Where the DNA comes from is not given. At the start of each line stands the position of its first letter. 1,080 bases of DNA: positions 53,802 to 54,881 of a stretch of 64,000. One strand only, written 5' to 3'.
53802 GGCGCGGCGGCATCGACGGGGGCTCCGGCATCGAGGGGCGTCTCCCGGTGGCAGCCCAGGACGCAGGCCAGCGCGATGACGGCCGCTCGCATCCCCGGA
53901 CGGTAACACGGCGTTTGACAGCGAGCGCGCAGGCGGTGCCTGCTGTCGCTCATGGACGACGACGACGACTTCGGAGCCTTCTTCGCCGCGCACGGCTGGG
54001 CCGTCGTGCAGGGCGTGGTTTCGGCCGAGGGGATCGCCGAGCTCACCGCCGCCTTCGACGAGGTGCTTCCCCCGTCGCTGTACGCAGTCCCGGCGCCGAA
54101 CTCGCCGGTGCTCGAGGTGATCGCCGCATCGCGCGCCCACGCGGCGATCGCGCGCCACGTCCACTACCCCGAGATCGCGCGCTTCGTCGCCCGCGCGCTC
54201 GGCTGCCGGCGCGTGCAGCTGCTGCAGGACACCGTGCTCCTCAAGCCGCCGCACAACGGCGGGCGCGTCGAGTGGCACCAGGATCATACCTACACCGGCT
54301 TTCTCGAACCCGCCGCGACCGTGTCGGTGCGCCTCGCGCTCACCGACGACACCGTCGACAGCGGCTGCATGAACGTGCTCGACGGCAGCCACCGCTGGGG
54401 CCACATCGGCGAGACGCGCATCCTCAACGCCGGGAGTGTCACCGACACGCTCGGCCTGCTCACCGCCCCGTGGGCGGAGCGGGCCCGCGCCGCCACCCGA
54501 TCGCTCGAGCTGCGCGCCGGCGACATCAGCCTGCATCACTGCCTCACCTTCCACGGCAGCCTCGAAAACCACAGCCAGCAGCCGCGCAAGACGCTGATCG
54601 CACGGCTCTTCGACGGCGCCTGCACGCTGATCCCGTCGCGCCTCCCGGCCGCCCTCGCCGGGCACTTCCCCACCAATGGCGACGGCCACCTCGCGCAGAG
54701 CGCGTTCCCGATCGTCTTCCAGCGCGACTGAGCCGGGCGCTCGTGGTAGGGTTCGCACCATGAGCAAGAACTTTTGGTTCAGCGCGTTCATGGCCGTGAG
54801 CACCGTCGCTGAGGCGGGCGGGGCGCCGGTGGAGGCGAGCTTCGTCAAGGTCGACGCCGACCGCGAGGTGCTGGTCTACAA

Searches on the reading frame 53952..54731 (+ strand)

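Call 11: search_protein_families(library=pfam, proteins=[window:53952-54731:+])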
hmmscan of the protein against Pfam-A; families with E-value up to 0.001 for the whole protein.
window:53952-54731:+ (259 aa): 1 family
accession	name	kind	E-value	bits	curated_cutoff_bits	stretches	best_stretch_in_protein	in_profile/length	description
PF05721.19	PhyH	-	1.2e-32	114.4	22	1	13-213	3-212/213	Phytanoyl-CoA dioxygenase (PhyH)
